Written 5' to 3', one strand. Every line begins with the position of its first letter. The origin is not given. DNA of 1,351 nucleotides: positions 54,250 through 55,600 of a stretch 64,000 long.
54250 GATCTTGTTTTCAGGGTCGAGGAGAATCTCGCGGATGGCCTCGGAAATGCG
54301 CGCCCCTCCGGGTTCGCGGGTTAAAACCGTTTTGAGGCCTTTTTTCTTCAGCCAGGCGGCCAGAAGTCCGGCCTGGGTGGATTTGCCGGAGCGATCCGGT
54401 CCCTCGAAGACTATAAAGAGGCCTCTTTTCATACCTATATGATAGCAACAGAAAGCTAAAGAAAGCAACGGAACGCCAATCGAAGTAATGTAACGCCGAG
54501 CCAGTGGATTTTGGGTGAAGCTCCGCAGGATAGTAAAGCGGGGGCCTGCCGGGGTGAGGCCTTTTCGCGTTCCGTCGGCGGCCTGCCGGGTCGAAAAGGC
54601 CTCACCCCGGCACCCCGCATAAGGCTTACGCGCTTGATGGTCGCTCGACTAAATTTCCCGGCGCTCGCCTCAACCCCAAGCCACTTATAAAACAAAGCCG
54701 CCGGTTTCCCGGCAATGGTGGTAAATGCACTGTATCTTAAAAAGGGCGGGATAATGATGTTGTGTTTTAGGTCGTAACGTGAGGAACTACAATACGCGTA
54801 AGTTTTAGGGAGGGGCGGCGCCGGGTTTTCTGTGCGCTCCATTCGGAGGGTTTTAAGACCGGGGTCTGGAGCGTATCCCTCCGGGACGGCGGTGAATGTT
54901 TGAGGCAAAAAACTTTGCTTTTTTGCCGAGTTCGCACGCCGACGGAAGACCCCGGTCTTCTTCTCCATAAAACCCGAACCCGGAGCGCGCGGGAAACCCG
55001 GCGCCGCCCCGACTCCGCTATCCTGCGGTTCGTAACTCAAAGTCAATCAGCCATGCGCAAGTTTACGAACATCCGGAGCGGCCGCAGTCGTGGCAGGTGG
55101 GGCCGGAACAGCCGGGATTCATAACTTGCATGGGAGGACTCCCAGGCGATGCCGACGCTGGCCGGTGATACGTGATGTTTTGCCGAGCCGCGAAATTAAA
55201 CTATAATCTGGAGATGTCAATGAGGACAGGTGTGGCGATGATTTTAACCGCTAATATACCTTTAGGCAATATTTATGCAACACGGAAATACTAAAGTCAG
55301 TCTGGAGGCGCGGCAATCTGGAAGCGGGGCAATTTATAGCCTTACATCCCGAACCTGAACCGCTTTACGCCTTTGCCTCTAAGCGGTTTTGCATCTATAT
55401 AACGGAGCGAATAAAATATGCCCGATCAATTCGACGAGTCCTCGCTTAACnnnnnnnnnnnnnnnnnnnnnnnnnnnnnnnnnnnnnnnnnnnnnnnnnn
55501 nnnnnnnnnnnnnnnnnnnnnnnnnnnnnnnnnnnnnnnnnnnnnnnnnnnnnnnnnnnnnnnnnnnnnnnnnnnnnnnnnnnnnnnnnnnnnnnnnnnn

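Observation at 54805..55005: Second copy of the structured RNA, embedded in a ~960 bp noncoding gap between tmk and a giant coiled-coil gene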

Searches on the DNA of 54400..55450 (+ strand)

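Call 4: search_rna_families(source=window, start=54400, end=55450, threshold=evalue, max_evalue=10, show_alignments=4)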
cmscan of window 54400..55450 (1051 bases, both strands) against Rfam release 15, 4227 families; matches with E-value up to 10: 12.
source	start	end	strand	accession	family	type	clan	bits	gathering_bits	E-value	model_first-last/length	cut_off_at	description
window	54536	54620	+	RF03941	mir-3158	Gene; miRNA;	-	34.8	97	0.00025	1-81/81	no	mir-3158 microRNA precursor family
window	54536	54620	-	RF03941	mir-3158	Gene; miRNA;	-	34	97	0.00038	1-81/81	no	mir-3158 microRNA precursor family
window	54812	55010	-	RF04159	MIR1437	Gene; miRNA;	-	28.9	168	0.012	1-192/192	no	MIR1437 microRNA precursor family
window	54539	54617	-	RF03525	mir-1343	Gene; miRNA;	-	21.8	51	0.8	1-82/82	no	mir-1343 microRNA precursor family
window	54537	54619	+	RF04074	mir-1199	Gene; miRNA;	-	20.6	80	4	1-100/100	no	mir-1199 microRNA precursor family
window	54548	54611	-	RF03230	mir-967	Gene; miRNA;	-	18.7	70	1.6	1-90/90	no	mir-967 microRNA precursor family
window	54549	54609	-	RF03196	mir-6790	Gene; miRNA;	-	16.6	78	3.7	1-63/63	no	mir-6790 microRNA precursor family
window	55049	55138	-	RF01504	Afu_254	Gene; sRNA;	-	16.6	60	6.7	60-158/158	no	A. fumigatus sRNA Afu_254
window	54550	54610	+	RF03196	mir-6790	Gene; miRNA;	-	16.3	78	4.5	1-63/63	no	mir-6790 microRNA precursor family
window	54538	54620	+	RF00945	mir-1226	Gene; miRNA;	-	16.2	95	7.8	1-75/75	no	mir-1226 microRNA precursor family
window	55331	55402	-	RF03168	c-di-GMP-I-UAU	Cis-reg; riboswitch;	CL00126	15.4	65.9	3.2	1-81/81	no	c-di-GMP-I-UAU riboswitch aptamer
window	54700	54853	+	RF01849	alpha_tmRNA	Gene;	CL00001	8.3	50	3.5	40-203/355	no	Alphaproteobacteria transfer-messenger RNA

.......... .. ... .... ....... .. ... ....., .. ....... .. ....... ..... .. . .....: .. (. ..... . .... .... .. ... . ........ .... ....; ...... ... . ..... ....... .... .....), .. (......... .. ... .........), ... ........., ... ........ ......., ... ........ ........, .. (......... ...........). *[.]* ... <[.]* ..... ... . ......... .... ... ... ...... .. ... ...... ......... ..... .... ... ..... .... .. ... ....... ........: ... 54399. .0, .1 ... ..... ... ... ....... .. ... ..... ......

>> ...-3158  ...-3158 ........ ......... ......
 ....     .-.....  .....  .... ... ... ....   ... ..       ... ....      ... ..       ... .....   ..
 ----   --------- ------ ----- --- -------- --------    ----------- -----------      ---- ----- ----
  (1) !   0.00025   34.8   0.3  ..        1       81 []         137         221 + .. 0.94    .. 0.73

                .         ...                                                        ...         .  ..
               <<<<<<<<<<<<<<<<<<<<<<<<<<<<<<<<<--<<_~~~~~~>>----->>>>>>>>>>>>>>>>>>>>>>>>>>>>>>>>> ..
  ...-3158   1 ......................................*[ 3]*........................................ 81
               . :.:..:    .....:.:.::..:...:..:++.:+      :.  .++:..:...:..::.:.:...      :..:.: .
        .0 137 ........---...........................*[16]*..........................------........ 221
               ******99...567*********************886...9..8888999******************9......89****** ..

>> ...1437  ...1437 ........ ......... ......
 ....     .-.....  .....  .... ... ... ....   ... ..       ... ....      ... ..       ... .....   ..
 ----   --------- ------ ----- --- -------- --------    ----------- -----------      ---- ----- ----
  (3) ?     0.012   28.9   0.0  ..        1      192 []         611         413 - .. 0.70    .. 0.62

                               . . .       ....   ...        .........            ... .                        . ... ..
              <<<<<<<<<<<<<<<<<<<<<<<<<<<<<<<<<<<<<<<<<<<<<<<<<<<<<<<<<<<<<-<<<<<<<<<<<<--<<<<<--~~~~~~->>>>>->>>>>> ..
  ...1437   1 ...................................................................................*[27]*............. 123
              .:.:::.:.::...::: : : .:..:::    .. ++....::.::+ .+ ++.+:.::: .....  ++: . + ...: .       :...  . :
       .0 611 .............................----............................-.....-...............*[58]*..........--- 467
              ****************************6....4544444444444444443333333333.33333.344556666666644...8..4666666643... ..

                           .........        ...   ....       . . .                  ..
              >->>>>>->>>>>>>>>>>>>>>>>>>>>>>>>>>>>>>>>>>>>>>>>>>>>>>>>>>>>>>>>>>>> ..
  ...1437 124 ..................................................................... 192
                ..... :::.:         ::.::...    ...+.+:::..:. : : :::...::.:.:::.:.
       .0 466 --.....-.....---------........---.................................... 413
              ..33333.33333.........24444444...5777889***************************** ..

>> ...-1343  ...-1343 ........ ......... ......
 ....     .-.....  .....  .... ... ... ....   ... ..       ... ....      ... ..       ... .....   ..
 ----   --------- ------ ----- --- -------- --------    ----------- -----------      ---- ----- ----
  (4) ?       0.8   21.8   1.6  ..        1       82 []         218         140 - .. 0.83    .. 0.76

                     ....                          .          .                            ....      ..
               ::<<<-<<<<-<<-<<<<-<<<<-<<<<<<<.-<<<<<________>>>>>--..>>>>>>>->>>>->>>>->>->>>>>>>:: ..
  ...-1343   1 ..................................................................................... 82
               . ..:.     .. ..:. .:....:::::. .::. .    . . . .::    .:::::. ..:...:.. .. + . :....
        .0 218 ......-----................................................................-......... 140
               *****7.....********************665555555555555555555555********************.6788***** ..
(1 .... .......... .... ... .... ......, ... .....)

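Call 53: search_dna_similar(query=window:54806-55075:+, collection=plasmids, mode=distant, max_evalue=0.01)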
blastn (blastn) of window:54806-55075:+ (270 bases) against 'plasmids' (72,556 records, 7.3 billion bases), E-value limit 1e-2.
No match.

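Call 54: search_dna_similar(query=window:54806-55075:+, collection=phages, mode=distant, max_evalue=0.01)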
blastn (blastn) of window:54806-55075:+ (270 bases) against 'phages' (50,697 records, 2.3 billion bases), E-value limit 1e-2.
No match.

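Call 69: build_rna_model(alignment_id=A3, structure=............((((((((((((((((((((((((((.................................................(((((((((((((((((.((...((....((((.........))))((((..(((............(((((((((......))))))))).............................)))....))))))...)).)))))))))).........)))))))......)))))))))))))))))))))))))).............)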
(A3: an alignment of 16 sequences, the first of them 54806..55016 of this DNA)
Model R1 built from alignment A3 (16 sequences, 297 columns); structure: as given.
model positions 217; base pairs 67; branch points 1; effective number of sequences 1.34; information 0.59 bits per position. Calibrated on 0.2 Mb of random sequence (short: E-values are rough).
structure used (alignment columns):
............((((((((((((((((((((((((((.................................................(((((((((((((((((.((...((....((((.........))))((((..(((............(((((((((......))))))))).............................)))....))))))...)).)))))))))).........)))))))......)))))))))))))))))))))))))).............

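Call 70: search_with_rna_model(model_id=R1, sources=[window, L006, L008, L010, L014, L016, L021, L022, L023, L024, L026, L028, L030, L031, L032, L035, L036, L038, L039, L040, L041, L042, L012, L013, L015, L017, L018, L020], max_evalue=1)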
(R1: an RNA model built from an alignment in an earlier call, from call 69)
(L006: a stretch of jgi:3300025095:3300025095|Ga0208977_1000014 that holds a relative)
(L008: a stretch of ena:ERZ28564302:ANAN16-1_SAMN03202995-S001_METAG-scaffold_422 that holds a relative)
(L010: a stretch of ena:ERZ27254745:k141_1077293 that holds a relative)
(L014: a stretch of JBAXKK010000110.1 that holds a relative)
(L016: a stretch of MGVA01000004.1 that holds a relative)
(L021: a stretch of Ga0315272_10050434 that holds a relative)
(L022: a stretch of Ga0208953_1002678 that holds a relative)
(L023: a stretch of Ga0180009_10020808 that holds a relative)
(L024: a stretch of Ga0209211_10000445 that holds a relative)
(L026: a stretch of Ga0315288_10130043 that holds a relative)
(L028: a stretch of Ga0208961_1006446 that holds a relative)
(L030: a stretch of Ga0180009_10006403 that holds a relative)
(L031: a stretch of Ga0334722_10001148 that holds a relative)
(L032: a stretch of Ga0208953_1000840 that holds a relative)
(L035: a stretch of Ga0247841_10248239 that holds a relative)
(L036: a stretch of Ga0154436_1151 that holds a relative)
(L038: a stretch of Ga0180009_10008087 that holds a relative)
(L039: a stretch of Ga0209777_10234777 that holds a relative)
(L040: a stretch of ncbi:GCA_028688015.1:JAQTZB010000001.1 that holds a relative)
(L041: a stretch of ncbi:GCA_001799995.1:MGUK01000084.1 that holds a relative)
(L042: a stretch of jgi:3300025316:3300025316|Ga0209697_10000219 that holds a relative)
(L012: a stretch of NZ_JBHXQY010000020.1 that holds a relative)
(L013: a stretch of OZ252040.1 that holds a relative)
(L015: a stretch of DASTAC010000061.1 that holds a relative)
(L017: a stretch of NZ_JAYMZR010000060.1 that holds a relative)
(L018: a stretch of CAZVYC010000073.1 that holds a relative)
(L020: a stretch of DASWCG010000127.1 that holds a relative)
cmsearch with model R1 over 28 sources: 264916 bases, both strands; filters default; matches with E-value up to 1: 54.
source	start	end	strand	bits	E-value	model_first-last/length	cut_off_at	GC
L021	1510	1721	-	239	2.3e-66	1-217/217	no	0.64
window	54805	55016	+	229.4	1.2e-63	1-217/217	no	0.62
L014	1357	1570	-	228.2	2.7e-63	1-217/217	no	0.64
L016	1316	1531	+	223.5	5.8e-62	1-217/217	no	0.65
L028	2190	2405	-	221.7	1.9e-61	1-217/217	no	0.65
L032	5459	5675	-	219.4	8.3e-61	1-217/217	no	0.59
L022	2181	2392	+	218.3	1.7e-60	1-217/217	no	0.63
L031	593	801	-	211.4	1.6e-58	1-217/217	no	0.63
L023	510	727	-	211.2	1.8e-58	1-217/217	no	0.65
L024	735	971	+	206.4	4.2e-57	1-217/217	no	0.62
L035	174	388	-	204.8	1.2e-56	1-217/217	no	0.65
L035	512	719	+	200.5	2e-55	1-217/217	no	0.57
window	3889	4099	+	195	7.3e-54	1-217/217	no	0.63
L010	614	872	-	177.1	9.4e-49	1-217/217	no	0.62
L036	2733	2987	-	162.5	1.4e-44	1-217/217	no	0.62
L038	7293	7538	+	141.3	1.5e-38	1-217/217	no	0.69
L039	1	127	+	98.8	2e-26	90-217/217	5'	0.64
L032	6253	6352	+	78.4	1.2e-20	1-102/217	3'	0.6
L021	1509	1720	+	73.5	3.1e-19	1-217/217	no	0.65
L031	592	800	+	69.6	4e-18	1-217/217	no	0.63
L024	736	972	-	62.5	4.2e-16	1-217/217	no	0.63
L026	2732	2831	-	62.4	4.6e-16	117-217/217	5'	0.66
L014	1356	1569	+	58.1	7.7e-15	1-217/217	no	0.65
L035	173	387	+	56.1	2.8e-14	1-217/217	no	0.64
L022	2182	2393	-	55.1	5.2e-14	1-217/217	no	0.64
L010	613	871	+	48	5.6e-12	1-217/217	no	0.62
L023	509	726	+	46.2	1.8e-11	1-217/217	no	0.65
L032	5458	5674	+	44.2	6.8e-11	1-217/217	no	0.59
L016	1316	1532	-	42.8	1.7e-10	1-217/217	no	0.65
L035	513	720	-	40.7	6.5e-10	1-217/217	no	0.57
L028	2189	2404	+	37.5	5.6e-09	1-217/217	no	0.65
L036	2732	2986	+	34.2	4.7e-08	1-217/217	no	0.62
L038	7294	7538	-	27.7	3.4e-06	1-217/217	no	0.69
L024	487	571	-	21.8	0.00016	1-217/217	no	0.64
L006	3760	3874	-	21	0.00027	44-182/217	no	0.63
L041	3044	3206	+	19.7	0.00063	1-217/217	no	0.66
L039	1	128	-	16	0.0075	1-130/217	3'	0.63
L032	6254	6352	-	14.3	0.022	72-217/217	5'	0.61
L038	5836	5959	-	13.5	0.037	1-217/217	no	0.7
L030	4628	4703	+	12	0.098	1-217/217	no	0.59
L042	12056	12110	+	11.2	0.17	1-217/217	no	0.65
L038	711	874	-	9.8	0.44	1-217/217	no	0.62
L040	7045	7119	-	9.6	0.49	1-217/217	no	0.69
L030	8759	8958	-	9.5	0.5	1-217/217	no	0.53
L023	4400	4491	-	9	0.73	1-217/217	no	0.67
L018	1928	2030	-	8.8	0.8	1-217/217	no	0.7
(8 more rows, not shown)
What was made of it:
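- Sense covariance-model scores are 141-239 bits against 28-73 antisense (call 70).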
